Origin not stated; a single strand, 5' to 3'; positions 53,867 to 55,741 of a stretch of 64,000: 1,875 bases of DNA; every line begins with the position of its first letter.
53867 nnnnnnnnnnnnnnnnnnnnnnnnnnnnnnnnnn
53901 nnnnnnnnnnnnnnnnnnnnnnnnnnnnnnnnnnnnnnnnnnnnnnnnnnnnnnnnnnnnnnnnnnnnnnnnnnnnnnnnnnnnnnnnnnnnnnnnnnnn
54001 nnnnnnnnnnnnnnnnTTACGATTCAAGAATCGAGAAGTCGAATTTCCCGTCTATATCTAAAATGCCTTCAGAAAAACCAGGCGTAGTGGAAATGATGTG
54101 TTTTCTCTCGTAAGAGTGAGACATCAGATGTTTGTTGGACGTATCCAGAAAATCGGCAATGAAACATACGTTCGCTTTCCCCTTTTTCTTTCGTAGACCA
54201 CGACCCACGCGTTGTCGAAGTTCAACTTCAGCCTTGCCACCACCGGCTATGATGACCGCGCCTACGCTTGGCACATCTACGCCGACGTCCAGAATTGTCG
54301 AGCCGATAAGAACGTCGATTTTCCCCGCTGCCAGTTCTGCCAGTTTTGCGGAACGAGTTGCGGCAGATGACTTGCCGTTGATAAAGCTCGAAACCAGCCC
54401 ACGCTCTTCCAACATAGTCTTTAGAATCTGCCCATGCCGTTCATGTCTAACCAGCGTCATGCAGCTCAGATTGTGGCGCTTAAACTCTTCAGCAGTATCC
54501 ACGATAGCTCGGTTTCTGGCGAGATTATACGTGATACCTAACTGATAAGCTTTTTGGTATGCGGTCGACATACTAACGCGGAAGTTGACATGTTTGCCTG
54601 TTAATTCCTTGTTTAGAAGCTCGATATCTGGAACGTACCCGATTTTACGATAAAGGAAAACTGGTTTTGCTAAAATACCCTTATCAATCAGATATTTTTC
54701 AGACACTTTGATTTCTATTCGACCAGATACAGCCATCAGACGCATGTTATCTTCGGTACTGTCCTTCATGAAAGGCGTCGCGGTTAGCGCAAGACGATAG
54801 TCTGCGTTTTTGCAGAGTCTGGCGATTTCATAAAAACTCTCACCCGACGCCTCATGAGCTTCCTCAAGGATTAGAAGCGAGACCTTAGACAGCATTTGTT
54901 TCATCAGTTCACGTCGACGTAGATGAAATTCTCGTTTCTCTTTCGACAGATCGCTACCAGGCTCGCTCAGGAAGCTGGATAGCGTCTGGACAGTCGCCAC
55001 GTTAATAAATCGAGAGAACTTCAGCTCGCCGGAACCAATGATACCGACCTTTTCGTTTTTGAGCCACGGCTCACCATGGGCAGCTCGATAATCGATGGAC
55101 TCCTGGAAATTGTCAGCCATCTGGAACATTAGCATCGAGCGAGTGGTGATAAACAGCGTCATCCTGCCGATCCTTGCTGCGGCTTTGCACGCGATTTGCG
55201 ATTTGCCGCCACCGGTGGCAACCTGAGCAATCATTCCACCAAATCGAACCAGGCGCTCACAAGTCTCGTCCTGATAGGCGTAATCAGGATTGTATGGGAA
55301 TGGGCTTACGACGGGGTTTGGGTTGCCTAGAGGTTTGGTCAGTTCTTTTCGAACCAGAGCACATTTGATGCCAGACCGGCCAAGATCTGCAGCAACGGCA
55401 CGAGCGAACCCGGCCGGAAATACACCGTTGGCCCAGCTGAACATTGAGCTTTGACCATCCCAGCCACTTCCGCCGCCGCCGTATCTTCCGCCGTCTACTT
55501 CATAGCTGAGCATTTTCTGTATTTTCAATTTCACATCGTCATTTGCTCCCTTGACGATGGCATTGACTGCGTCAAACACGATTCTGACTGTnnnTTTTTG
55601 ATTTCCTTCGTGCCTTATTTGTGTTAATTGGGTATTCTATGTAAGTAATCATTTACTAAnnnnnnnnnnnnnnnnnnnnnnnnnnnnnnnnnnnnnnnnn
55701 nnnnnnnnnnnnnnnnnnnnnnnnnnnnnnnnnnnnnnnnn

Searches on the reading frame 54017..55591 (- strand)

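Call 94: search_protein_families(library=pfam, proteins=[window:54017-55591:-], max_evalue=0.001)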
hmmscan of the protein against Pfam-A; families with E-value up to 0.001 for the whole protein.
window:54017-55591:- (524 aa): 3 families
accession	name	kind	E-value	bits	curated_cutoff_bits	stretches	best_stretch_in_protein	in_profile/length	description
PF04851.21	ResIII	-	5.8e-15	56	22.5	1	105-274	6-163/164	Type III restriction enzyme, res subunit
PF00271.37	Helicase_C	-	5.9e-11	43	23.5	1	377-468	18-109/110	Helicase conserved C-terminal domain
PF00270.35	DEAD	-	1.1e-10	41.9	26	1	105-274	2-161/167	DEAD/DEAH box helicase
